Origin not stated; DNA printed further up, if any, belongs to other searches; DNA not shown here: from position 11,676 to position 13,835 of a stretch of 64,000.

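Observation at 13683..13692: Proteins are split between C and A domains (stop-gata-ATG), not at PCP|C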

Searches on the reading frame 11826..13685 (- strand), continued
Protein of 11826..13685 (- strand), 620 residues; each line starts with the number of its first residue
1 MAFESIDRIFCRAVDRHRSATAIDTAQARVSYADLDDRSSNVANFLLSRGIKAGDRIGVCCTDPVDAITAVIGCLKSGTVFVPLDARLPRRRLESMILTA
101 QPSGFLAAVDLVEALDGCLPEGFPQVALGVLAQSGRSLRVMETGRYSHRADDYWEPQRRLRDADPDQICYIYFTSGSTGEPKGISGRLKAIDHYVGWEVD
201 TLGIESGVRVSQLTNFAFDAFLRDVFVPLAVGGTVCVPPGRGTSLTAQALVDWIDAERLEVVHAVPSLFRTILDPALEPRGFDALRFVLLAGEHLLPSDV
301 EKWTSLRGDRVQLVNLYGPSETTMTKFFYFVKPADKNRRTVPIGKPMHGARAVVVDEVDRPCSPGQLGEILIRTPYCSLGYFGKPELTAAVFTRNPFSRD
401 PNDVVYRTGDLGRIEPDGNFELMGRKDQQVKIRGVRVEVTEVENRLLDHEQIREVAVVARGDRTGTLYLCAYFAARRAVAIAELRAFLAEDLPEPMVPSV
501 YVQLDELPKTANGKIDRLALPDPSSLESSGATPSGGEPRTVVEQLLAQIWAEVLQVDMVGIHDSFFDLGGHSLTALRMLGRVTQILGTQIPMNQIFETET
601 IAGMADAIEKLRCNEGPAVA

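Call 67: search_protein_families(library=ncbifam, proteins=[window:11826-13685:-, L012:6292-7410:+, L012:7415-9289:+, L012:9297-10004:+], max_evalue=0.00001)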
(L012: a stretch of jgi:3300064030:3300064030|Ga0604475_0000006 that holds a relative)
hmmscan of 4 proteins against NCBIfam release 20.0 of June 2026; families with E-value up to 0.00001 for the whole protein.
window:11826-13685:- (620 aa): 102 families (the best 25 are shown)
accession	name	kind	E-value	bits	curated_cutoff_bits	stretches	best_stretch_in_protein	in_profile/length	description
TIGR01733.1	AA-adenyl-dom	subfamily_domain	1.3e-105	353.6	317.4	1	31-457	1-409/409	amino acid adenylation domain-containing protein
NF041803.1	NRPS_SolG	exception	4.2e-103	345.8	2200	1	8-606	565-1153/1163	solanimycin non-ribosomal peptide synthetase SolG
NF004282.0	PRK05691.1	subfamily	9.4e-100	333.9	4090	2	163-614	3866-4314/4334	non-ribosomal peptide synthase/polyketide synthase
NF038078.1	NRPS_MxcG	equivalog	1.9e-99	333.6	2300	1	7-610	460-1043/1442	myxochelin non-ribosomal peptide synthetase MxcG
NF047350.1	aureusi_NRPS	equivalog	4.8e-90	302.3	2500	2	165-612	548-979/2373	aureusimine non-ribosomal peptide synthetase AusA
TIGR03443.1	alpha_am_amid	equivalog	3.8e-84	283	1030.1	3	18-398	259-652/1390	L-aminoadipate-semialdehyde dehydrogenase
NF007605.2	PRK10252.1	equivalog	2e-70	237.6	2400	1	15-608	465-1041/1292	enterobactin non-ribosomal peptide synthetase EntF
NF004837.0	PRK06187.1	subfamily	7.6e-64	215.8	476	1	5-520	9-518/531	long-chain-fatty-acid--CoA ligase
TIGR01734.1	D-ala-DACP-lig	equivalog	9.7e-60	202.5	559.85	1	14-520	10-498/504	D-alanine--poly(phosphoribitol) ligase subunit DltA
NF003417.0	PRK04813.1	subfamily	1.7e-59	201.7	476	1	16-520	15-499/505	D-alanine--poly(phosphoribitol) ligase subunit DltA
TIGR03098.1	ligase_PEP_1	hypoth_equivalog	8.9e-56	189.4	592.35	1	7-520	3-514/517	acyl-CoA ligase (AMP-forming), exosortase A system-associated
NF006182.0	PRK08316.1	subfamily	7.1e-50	169.9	663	1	4-515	11-508/523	fatty acyl-CoA synthetase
TIGR02262.1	benz_CoA_lig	subfamily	2.9e-46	158.2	375.25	1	9-520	9-505/508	benzoate-CoA ligase family protein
NF005858.0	PRK07787.1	subfamily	2.1e-44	151.7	575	1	13-520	10-468/471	acyl-CoA synthetase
NF006572.0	PRK09088.1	equivalog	5.3e-44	150.7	696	1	9-520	7-483/491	acyl-CoA synthetase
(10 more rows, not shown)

L012:6292-7410:+ (372 aa): 18 families
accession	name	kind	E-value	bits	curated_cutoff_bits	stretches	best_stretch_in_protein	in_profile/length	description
TIGR04020.1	seco_metab_LLM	subfamily_domain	3.3e-141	470.3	244.45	1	3-348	1-341/341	MupA/Atu3671 family FMN-dependent luciferase-like monooxygenase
TIGR03619.1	F420_Rv2161c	subfamily_domain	1.8e-30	106.4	166.9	1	25-239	2-228/247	TIGR03619 family F420-dependent LLM class oxidoreductase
TIGR04027.1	LLM_KPN_01858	hypoth_equivalog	1e-26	93.7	412.9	1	17-191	16-182/326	putative FMN-dependent luciferase-like monooxygenase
TIGR03858.1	LLM_2I7G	subfamily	2e-23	82.9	462.25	1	23-242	28-246/337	Atu2307/SP_0267 family LLM class monooxygenase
TIGR03571.1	lucif_BA3436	subfamily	2.2e-19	69.9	303.9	1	24-229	34-241/304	TIGR03571 family LLM class oxidoreductase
NF052254.1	luciferase_Alph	exception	9.4e-17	61.2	600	1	27-257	28-255/354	luciferase subunit alpha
TIGR03560.1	F420_Rv1855c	subfamily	1.2e-14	54.7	231.4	1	19-222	11-221/227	TIGR03560 family F420-dependent LLM class oxidoreductase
TIGR03621.1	F420_MSMEG_2516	subfamily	8.9e-13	48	213.15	1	20-176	13-160/295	TIGR03621 family F420-dependent LLM class oxidoreductase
TIGR04036.1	LLM_CE1758_fam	subfamily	1.1e-12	47.5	479.1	1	23-252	30-256/355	CE1758 family FMN-dependent luciferase-like monooxygenase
TIGR03558.1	oxido_grp_1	subfamily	8.4e-12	44.9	166.95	1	24-244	23-235/325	MsnO8 family LLM class oxidoreductase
TIGR04021.1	LLM_DMSO2_sfnG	equivalog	9e-12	45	382.95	1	20-228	27-233/350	dimethylsulfone monooxygenase SfnG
NF052255.1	luciferase_Beta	exception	1.5e-10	40.6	500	1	1-131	1-132/325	luciferase subunit beta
TIGR03857.1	F420_MSMEG_2249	hypoth_equivalog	4e-10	39.4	218.4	1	21-232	14-215/329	TIGR03857 family LLM class F420-dependent oxidoreductase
TIGR03557.1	F420_G6P_family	subfamily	9.2e-10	38.2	210.4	1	23-226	15-213/316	TIGR03557 family F420-dependent LLM class oxidoreductase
NF002619.0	PRK02271.1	equivalog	1.7e-09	37.5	276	1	23-207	16-192/329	5,10-methylenetetrahydromethanopterin reductase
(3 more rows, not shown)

L012:7415-9289:+ (624 aa): 9 families
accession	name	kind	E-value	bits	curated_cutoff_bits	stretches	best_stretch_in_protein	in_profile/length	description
TIGR01536.1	asn_synth_AEB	equivalog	3.7e-145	484.9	267.1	1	2-546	1-517/517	asparagine synthase (glutamine-hydrolyzing)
TIGR03108.1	eps_aminotran_1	hypoth_equivalog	4.6e-130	435.2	816.9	2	1-386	1-382/628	XrtA/PEP-CTERM system amidotransferase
TIGR03104.1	trio_amidotrans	equivalog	2.4e-108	362.9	570.1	2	1-382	1-384/589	N-acetylglutaminylglutamine amidotransferase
NF006949.0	PRK09431.1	equivalog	2.5e-103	346.5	499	3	1-167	1-167/554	asparagine synthase B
NF033535.1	lass_lactam_cya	exception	6.1e-73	246.5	525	2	1-375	1-376/668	lasso peptide isopeptide bond-forming cyclase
NF001484.0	PRK00331.1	subfamily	2e-19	69.4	381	1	62-168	87-201/601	isomerizing glutamine--fructose-6-phosphate transaminase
TIGR01135.1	glmS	equivalog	2.6e-17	62.6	418.05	1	62-168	86-200/607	glutamine--fructose-6-phosphate transaminase (isomerizing)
NF033561.1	macrolact_Ik_Al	subfamily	6.4e-16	58.1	300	1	124-376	82-332/561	albusnodin/ikarugamycin family macrolactam cyclase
TIGR01134.1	purF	equivalog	1.2e-11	44.7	350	1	59-164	83-198/432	amidophosphoribosyltransferase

L012:9297-10004:+ (235 aa): 2 families
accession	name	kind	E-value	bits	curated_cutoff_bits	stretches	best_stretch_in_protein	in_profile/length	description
NF052483.1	racemase_CuyB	equivalog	1.5e-36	126.5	190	1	10-230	1-221/225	cysteate racemase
TIGR00035.1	asp_race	subfamily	1.3e-30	106.7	93.1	1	7-229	2-222/236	amino acid racemase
